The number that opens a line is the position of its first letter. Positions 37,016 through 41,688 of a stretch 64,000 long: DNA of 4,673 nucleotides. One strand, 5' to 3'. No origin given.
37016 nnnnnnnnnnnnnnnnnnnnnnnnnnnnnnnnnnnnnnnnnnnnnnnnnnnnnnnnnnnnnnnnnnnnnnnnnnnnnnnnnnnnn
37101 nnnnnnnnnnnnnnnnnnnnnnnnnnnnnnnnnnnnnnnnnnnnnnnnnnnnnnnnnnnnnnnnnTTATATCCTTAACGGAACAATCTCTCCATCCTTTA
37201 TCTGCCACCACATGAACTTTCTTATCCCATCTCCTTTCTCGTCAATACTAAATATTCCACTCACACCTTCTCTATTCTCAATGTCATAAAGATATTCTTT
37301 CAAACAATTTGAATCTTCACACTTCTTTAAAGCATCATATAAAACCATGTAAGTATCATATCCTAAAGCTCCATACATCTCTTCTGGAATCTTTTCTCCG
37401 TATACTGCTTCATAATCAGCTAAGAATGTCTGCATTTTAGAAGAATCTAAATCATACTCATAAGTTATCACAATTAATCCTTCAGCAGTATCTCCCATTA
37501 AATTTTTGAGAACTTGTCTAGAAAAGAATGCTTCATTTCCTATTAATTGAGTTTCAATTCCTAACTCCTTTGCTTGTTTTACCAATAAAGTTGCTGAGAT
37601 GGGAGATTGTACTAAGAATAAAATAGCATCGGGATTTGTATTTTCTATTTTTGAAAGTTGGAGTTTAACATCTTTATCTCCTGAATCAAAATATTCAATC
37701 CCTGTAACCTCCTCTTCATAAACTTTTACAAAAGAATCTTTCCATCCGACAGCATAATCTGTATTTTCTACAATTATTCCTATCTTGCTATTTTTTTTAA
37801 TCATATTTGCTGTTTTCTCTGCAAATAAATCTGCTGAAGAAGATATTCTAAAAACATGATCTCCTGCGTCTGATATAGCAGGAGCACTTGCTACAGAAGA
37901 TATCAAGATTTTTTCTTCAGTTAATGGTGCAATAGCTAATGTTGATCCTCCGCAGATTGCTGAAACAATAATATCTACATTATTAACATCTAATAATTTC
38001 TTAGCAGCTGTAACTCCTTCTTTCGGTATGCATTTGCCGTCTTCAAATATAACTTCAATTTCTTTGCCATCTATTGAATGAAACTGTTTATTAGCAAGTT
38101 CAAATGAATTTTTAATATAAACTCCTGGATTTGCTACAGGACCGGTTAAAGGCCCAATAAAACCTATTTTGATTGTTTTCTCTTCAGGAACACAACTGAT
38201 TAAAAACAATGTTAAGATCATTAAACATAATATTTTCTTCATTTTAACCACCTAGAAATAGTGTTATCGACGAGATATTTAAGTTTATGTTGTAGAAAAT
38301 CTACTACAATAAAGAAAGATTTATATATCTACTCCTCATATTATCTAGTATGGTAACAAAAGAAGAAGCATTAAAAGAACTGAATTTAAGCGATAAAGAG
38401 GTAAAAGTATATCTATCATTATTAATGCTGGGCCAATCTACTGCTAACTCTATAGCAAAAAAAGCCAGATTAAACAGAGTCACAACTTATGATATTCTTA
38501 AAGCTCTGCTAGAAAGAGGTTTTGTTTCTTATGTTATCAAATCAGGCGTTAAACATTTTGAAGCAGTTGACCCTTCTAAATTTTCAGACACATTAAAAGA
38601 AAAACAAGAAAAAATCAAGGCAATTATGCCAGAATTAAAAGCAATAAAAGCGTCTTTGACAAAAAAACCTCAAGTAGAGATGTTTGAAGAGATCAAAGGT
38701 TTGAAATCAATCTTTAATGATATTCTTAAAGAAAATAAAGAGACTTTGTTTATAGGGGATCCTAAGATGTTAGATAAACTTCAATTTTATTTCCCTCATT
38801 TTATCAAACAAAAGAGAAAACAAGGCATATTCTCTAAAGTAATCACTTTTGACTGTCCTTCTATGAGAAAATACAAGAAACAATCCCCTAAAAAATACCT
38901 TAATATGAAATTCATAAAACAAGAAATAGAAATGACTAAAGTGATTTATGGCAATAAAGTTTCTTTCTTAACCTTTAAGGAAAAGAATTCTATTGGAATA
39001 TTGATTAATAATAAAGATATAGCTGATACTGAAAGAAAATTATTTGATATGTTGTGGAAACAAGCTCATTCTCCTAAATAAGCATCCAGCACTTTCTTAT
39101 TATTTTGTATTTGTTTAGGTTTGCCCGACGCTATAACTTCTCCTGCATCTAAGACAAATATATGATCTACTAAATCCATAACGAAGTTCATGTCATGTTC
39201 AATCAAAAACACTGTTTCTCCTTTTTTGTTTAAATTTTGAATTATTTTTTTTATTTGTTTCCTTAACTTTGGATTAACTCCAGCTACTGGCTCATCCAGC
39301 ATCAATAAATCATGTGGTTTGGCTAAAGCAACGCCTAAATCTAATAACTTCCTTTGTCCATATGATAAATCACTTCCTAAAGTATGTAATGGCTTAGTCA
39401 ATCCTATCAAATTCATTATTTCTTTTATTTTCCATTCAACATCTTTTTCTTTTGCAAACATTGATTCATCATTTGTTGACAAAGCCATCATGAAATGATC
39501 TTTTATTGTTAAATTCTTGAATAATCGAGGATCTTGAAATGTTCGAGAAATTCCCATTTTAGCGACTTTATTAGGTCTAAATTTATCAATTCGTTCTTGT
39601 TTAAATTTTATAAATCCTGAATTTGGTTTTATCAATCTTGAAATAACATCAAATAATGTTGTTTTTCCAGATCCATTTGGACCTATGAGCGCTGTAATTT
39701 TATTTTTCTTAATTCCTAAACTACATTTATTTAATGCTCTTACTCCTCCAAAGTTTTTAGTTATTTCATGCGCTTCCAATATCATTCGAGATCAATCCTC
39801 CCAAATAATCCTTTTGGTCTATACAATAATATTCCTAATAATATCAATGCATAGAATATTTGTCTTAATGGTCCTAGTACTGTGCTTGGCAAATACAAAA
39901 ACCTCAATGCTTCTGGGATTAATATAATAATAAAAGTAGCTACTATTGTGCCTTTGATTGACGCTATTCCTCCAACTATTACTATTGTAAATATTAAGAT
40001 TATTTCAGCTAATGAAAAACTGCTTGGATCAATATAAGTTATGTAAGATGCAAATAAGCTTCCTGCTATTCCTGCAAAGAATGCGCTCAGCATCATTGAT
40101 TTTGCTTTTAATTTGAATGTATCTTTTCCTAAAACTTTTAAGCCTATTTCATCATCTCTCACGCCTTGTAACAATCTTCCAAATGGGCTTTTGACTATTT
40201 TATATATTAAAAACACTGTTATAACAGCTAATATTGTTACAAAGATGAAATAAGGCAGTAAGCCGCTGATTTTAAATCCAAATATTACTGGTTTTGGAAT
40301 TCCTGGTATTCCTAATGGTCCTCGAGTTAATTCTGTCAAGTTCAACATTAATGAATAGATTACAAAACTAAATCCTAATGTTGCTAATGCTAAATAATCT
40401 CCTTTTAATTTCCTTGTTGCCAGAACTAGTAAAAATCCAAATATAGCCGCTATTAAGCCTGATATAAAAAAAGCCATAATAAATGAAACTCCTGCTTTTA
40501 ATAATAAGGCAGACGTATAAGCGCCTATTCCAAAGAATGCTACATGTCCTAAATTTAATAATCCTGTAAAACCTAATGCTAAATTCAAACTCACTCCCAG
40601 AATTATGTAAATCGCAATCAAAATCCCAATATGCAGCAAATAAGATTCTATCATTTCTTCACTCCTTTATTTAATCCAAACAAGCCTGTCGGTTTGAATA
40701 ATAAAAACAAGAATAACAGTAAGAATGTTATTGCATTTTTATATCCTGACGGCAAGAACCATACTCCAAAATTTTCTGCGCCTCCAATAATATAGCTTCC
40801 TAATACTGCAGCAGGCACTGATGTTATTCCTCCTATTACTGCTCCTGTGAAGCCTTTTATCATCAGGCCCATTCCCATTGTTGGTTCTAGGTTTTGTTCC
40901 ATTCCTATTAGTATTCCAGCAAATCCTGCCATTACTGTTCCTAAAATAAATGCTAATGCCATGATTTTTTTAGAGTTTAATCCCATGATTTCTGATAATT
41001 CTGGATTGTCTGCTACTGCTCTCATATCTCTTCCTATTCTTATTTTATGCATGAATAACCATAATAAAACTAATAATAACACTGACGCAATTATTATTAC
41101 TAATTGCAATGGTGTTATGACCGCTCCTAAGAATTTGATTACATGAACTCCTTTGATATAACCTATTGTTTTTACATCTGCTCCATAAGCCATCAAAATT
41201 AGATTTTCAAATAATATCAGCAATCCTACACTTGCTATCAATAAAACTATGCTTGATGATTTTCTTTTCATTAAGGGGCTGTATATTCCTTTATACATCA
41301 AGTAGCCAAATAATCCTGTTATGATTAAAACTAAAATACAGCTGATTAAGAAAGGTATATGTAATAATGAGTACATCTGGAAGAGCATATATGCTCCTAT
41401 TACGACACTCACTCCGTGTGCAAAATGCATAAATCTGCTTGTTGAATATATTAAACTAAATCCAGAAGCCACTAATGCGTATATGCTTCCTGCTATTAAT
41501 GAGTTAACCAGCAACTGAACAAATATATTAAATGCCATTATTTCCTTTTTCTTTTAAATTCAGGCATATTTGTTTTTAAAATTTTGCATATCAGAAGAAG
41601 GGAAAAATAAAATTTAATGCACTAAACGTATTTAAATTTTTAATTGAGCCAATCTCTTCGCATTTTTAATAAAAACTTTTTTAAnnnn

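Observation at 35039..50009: Array of six LivK-like binding-protein and regulator cassettes around a single ABC transporter core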

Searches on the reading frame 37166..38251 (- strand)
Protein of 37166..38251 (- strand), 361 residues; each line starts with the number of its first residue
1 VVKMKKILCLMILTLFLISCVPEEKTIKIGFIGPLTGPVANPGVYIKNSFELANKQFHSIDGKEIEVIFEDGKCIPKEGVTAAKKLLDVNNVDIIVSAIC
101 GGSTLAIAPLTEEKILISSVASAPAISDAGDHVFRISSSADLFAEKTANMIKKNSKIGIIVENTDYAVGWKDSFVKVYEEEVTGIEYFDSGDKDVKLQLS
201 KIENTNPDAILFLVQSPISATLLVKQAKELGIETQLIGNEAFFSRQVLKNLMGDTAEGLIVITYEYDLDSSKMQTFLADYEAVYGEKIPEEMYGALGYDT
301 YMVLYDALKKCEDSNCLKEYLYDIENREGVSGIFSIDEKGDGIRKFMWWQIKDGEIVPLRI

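Call 4: search_protein_families(library=pfam, proteins=[window:37166-38251:-], max_evalue=0.001)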
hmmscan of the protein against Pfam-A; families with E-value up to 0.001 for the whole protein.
window:37166-38251:- (361 aa): 3 families
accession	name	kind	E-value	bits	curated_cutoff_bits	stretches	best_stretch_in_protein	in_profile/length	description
PF13458.12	Peripla_BP_6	-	2.1e-43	149.8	31.7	1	26-354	1-342/343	Periplasmic binding protein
PF01094.35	ANF_receptor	-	1.1e-13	51.5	25.4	1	48-352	4-351/353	Receptor family ligand binding region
PF13433.12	Peripla_BP_5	-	3.1e-08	33.6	27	0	176-315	158-298/363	Periplasmic binding protein domain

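Call 14: search_protein_families(library=ncbifam, proteins=[window:37166-38251:-], max_evalue=0.001)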
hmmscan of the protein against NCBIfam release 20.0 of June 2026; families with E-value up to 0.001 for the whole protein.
window:37166-38251:- (361 aa): 3 families
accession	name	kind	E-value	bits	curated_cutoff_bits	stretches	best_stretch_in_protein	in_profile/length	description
NF011933.0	PRK15404.1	subfamily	3.8e-27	95.3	477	1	7-343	7-350/370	high-affinity branched-chain amino acid ABC transporter substrate-binding protein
TIGR03407.1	urea_ABC_UrtA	exception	3.7e-08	32.7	492.75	1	27-114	1-91/361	urea ABC transporter substrate-binding protein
TIGR03669.1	urea_ABC_arch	equivalog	1.8e-05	23.9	494.8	1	59-305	36-284/375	urea ABC transporter substrate-binding protein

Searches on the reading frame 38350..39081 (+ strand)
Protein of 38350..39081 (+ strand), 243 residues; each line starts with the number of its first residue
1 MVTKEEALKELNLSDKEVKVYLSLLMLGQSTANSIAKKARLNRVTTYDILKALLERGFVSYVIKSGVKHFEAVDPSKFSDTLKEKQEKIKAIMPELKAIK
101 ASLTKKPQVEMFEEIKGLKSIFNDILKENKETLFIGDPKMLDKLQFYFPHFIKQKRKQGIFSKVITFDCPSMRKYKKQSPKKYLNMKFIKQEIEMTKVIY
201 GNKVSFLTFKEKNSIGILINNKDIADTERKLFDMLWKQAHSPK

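Call 5: search_protein_families(library=pfam, proteins=[window:38350-39081:+], max_evalue=0.001)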
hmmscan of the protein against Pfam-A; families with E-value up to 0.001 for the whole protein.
window:38350-39081:+ (243 aa): 1 family
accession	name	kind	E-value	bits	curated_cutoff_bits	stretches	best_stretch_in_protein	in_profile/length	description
PF01978.25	TrmB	-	1.1e-15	57.6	25.6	1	8-75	1-67/68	Sugar-specific transcriptional regulator TrmB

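Call 14: search_protein_families(library=ncbifam, proteins=[window:38350-39081:+], max_evalue=0.001)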
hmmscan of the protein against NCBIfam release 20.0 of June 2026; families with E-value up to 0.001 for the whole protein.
window:38350-39081:+ (243 aa): 7 families
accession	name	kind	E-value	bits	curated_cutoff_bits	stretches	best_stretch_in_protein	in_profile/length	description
NF040851.1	tran_reg_TrmB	equivalog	1.9e-08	33.9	600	1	6-138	9-140/338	HTH-type sugar-sensing transcriptional regulator TrmB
NF047390.1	TransRegTrmBL1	equivalog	2.5e-08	33.3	650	1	7-125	9-123/341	HTH-type sugar sensing transcriptional regulator TrmBL1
NF047392.1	TransRegTrmBHalo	equivalog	5.1e-08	32.3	500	1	6-164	11-163/349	HTH-type sugar sensing transcriptional regulator TrmB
NF040939.2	trans_reg_lrs14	equivalog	5.8e-05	23.1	90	1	11-61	17-68/103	Lrs14 family HTH-type transcriptional regulator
NF041141.1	tran_reg_TrmBL2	equivalog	0.00044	19.9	530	1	10-101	15-104/264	HTH-type transcriptional regulator TrmBL2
NF053606.1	Sta1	subfamily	0.00053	20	80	0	12-60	17-65/100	Sta1 family transcriptional regulator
NF002173.0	PRK01021.1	equivalog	0.00065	18.4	1033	1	109-186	290-364/610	lipid-A-disaccharide synthase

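Call 46: find_homologous_proteins(query=window:38350-39081:+, max_evalue=0.001)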
Query window:38350-39081:+ (243 aa): 142 proteins with E <= 0.001 among 1284 candidates; the best 120 are listed.
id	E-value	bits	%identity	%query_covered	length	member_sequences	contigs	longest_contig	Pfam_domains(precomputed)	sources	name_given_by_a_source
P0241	2.7e-149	513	100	100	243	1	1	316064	PF01978.26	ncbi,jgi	-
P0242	3.6e-127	441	85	98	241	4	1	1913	PF01978.26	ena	-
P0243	4.3e-127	440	85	97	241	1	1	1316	PF01978.26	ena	-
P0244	1.4e-126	439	83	97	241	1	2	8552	PF01978.26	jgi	-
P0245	5.6e-126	437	82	98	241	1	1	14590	PF01978.26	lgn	-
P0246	4.9e-125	434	82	97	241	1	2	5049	PF01978.26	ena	-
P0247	2.3e-124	431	83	98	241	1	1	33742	PF01978.26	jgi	jgi:sugar-specific transcriptional regulator TrmB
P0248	3.5e-124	431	82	97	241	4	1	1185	PF01978.26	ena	-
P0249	1.0e-123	429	82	97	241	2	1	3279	PF01978.26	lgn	-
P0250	1.3e-123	429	81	100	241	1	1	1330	PF01978.26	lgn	-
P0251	1.7e-123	429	81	97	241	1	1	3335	PF01978.26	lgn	-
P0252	3.4e-123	428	83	97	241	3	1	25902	PF01978.26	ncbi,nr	ncbi:MAG: helix-turn-helix domain-containing protein [Nanoarchaeota archaeon]|nr:helix-turn-helix do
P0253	3.5e-122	424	79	99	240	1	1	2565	PF01978.26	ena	-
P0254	8.3e-122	423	82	97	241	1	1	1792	PF01978.26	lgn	-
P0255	2.0e-121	422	80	98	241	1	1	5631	PF01978.26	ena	-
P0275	3.3e-111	388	77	97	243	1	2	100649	PF01978.26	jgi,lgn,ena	-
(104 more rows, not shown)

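Call 47: find_encoding_contigs(protein=P0247, flank=7000, max_places=2)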
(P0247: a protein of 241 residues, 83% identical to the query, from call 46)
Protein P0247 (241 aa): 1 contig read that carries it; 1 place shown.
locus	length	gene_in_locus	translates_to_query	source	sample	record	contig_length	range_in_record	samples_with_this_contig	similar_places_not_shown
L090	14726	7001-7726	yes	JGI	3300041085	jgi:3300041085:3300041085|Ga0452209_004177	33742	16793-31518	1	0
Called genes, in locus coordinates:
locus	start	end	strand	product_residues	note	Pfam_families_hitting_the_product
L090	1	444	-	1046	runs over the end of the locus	PF18911:PKD_4, PF00801:PKD, PF18911:PKD_4, PF00801:PKD, PF18911:PKD_4, PF00801:PKD, PF18911:PKD_4, PF00801:PKD, +6 more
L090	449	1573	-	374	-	-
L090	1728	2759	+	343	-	PF01494:FAD_binding_3 (weak)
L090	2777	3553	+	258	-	PF24387:AEP-like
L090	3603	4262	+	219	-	PF00535:Glycos_transf_2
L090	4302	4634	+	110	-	PF10066:DUF2304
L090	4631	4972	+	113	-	-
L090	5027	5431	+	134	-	-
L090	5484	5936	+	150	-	-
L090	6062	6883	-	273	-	-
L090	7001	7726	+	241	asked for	PF01978:TrmB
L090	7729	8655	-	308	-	PF13610:DDE_Tnp_IS240 (weak)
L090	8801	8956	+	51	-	-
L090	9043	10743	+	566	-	PF02518:HATPase_c, PF13589:HATPase_c_3, PF09239:Topo-VIb_trans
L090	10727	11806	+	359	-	PF04406:TP6A_N, PF20768:Topo_VI_alpha, PF21180:TOP6A-Spo11_Toprim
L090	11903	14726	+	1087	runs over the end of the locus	PF05593:RHS_repeat (weak)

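Call 48: find_encoding_contigs(protein=P0275, flank=7000, max_places=2)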
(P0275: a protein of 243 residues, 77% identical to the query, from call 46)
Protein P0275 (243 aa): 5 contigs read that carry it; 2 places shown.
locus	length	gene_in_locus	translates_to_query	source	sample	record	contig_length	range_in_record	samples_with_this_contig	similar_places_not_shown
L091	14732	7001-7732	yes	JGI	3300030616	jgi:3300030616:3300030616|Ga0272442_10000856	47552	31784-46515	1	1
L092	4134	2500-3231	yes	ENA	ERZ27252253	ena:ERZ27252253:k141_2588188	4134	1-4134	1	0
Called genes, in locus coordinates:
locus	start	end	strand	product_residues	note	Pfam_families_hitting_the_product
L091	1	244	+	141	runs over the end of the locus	-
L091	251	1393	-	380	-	PF00152:tRNA-synt_2 (weak), PF01409:tRNA-synt_2d (weak), PF13393:tRNA-synt_His, PF00587:tRNA-synt_2b, PF03129:HGTP_anticodon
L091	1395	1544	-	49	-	-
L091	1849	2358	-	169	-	PF00293:NUDIX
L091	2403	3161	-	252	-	PF01656:CbiA, PF06564:CBP_BcsQ, PF09140:MipZ (weak), PF10609:ParA, PF13614:AAA_31, PF00142:Fer4_NifH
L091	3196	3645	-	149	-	-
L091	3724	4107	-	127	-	-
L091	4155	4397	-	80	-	PF03911:Sec61_beta (weak)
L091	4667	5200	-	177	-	-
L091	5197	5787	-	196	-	-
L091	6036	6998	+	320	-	PF01022:HTH_5 (faint), PF01047:MarR (weak), PF12840:HTH_20 (weak), PF13404:HTH_AsnC-type, PF13412:HTH_24, PF01037:AsnC_trans_reg (faint), PF13404:HTH_AsnC-type, PF13412:HTH_24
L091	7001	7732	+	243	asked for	PF01978:TrmB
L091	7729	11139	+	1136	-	PF03891:DUF333, PF00112:Peptidase_C1, PF13229:Beta_helix (weak)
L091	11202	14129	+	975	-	-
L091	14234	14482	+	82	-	-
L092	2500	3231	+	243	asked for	PF01978:TrmB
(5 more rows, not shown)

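Call 59: search_protein_families(library=pfam, proteins=[L090:6062-6883:-], max_evalue=0.01)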
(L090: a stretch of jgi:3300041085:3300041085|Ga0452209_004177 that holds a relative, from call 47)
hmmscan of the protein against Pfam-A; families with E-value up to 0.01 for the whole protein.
L090:6062-6883:- (273 aa): 0 families

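Call 62: predict_structure(alignment_id=A5)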
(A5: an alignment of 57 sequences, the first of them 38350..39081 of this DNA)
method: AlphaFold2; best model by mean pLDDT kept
length: 243 residues; sequences in the alignment: 57
mean_pLDDT: 90.5   pTM: 0.58
mean pLDDT of the five models: 90.5, 89.3, 88.6, 88.5, 86.2
residues with pLDDT >= 90: 164; 70-90: 69; 50-70: 10; < 50: 0
segments of 3 or more residues with pLDDT < 50: none
pLDDT, mean of each block of 10 residues (from residue 1): 86 95 96 97 97 94 94 87 83 80 69 88 95 93 82 93 96 93 95 94 93 88 96 96 67
secondary structure, 60 per line:
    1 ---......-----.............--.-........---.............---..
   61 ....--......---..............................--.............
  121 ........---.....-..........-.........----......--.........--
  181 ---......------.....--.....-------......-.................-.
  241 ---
elements in order: H4-9 H15-27 H32-39 H43-55 E59-64 E67-72 H76-105 E108-113 H114-128 E132-136 H138-147 H149-157 E162-167 H170-178 E184-189 E196-200 E203-207 E215-220 H222-238

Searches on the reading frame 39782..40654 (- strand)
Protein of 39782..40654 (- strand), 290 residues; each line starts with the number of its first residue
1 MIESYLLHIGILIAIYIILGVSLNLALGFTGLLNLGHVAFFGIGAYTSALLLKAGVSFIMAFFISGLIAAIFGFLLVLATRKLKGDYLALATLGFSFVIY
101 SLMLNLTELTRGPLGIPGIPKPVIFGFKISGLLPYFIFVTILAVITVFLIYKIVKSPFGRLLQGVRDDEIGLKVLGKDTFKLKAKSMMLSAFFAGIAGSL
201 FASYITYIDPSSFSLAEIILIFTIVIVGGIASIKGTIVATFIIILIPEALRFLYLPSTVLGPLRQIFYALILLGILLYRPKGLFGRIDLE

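Call 4: search_protein_families(library=pfam, proteins=[window:39782-40654:-], max_evalue=0.001)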
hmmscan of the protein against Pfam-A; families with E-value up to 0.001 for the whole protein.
window:39782-40654:- (290 aa): 1 family
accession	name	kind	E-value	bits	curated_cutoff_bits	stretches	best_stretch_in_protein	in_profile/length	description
PF02653.21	BPD_transp_2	-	9.2e-47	159.9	26.8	1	7-276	3-269/269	Branched-chain amino acid transport system / permease component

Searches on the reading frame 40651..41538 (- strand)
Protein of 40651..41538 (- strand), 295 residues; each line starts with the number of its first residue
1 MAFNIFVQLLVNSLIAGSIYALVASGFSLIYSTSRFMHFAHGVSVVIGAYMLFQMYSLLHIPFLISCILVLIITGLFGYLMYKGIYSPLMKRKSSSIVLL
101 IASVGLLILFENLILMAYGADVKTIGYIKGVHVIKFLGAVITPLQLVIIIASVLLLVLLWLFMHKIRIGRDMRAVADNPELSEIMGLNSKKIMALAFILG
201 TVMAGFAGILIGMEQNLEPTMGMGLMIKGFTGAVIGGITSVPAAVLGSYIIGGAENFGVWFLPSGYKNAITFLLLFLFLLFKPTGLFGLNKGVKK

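Call 4: search_protein_families(library=pfam, proteins=[window:40651-41538:-], max_evalue=0.001)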
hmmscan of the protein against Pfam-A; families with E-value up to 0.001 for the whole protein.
window:40651-41538:- (295 aa): 1 family
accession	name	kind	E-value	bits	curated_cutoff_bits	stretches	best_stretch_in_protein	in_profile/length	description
PF02653.21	BPD_transp_2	-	1.5e-37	129.6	26.8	1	10-279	2-269/269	Branched-chain amino acid transport system / permease component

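Call 14: search_protein_families(library=ncbifam, proteins=[window:40651-41538:-], max_evalue=0.001)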
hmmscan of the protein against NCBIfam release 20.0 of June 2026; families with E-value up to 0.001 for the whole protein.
window:40651-41538:- (295 aa): 9 families
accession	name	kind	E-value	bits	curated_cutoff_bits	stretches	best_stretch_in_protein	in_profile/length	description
NF008011.0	PRK10740.1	equivalog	2.7e-40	138.9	379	1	3-289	5-302/308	high-affinity branched-chain amino acid ABC transporter permease LivH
TIGR03409.1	urea_trans_UrtB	equivalog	1.9e-37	129.5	250.3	1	9-289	3-288/291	urea ABC transporter permease subunit UrtB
TIGR03622.1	urea_t_UrtB_arc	equivalog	1.6e-18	67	374.25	1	18-289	12-279/284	urea ABC transporter, permease protein UrtB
NF011961.0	PRK15432.1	equivalog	5.2e-06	25.9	388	1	18-280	45-302/344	autoinducer 2 ABC transporter permease LsrC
NF040906.3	GguB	equivalog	9.9e-06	25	450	1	132-253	212-339/375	multiple monosaccharide ABC transporter permease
NF007252.0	PRK09699.1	equivalog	1.7e-05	24.3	396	1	4-256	55-294/326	D-allose ABC transporter permease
TIGR03408.1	urea_trans_UrtC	equivalog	3.5e-05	23.7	296.2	1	68-289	93-313/313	urea ABC transporter permease subunit UrtC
NF008441.0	PRK11285.1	equivalog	0.00015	21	378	1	149-251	182-285/333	L-arabinose ABC transporter permease AraH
NF007067.0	PRK09512.1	equivalog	0.00037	19.8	398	1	7-240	43-268/321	ribose ABC transporter permease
